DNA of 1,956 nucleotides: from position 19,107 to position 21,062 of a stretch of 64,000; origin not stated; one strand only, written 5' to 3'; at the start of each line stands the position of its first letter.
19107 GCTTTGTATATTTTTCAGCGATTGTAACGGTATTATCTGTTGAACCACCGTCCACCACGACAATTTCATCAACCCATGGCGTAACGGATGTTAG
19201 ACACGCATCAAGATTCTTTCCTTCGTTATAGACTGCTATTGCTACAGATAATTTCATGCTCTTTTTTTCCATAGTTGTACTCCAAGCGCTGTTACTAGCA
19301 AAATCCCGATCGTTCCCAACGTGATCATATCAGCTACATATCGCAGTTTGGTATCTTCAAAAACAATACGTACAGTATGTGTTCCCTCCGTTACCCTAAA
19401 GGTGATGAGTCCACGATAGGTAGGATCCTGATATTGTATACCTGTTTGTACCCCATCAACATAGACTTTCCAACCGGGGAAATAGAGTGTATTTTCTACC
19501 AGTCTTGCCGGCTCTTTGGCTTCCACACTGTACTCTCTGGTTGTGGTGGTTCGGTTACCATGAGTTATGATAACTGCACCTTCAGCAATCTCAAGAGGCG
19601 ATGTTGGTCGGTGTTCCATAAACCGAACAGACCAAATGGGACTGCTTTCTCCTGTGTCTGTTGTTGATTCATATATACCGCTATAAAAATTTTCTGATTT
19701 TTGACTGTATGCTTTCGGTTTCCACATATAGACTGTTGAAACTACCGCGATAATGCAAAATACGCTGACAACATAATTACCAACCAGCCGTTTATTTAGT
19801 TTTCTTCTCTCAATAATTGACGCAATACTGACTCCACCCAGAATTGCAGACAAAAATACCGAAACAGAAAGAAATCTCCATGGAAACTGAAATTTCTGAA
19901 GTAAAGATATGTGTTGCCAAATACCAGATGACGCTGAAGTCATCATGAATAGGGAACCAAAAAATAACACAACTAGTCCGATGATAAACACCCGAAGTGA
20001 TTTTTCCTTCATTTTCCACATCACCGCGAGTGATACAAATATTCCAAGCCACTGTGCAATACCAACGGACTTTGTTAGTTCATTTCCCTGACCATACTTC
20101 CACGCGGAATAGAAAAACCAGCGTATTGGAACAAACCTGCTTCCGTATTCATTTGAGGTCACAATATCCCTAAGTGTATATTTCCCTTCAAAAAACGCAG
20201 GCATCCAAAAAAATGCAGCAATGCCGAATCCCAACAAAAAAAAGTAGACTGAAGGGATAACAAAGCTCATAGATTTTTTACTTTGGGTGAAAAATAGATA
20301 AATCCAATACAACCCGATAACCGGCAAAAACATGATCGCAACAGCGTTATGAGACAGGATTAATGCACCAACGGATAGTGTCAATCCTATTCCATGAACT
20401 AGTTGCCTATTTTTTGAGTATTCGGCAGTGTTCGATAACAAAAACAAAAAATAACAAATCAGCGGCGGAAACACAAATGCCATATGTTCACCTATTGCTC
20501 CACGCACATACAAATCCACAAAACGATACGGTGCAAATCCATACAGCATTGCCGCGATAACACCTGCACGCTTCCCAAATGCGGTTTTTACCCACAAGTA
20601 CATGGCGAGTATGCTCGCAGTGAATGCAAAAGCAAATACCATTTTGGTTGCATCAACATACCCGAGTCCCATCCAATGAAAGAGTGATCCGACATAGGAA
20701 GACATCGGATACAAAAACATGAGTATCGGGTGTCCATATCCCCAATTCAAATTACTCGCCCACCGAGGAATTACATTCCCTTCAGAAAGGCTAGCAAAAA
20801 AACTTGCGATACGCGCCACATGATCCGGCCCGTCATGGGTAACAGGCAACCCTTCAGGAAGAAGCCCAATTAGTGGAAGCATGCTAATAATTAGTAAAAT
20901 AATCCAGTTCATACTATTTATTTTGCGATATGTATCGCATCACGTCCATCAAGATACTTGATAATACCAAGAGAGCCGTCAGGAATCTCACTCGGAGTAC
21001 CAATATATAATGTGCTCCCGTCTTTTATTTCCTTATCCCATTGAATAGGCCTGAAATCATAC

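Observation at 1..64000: About 55-kb co-directional 'glyco-island': 22 GT-C membrane proteins + 15 GT-A/GT-B enzymes + 2 flippases, with no recognisable priming phosphoglycosyltransferase or Wzy/Wzz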

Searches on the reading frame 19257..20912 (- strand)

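Call 5: search_protein_families(library=pfam, proteins=[window:19257-20912:-], max_evalue=0.01)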
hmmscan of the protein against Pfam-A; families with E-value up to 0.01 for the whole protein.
window:19257-20912:- (552 aa): 0 families

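Call 14: search_protein_families(library=pfam, proteins=[window:19257-20912:-], max_evalue=10)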
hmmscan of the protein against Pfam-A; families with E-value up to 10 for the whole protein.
window:19257-20912:- (552 aa): 0 families

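Call 15: search_protein_families(library=ncbifam, proteins=[window:19257-20912:-], max_evalue=1)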
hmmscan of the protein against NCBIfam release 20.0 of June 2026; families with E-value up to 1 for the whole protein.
window:19257-20912:- (552 aa): 1 family
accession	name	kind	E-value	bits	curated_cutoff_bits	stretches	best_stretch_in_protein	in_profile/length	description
TIGR04154.1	archaeo_STT3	subfamily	0.0017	16.8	450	2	87-164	90-174/831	oligosaccharyl transferase, archaeosortase A system-associated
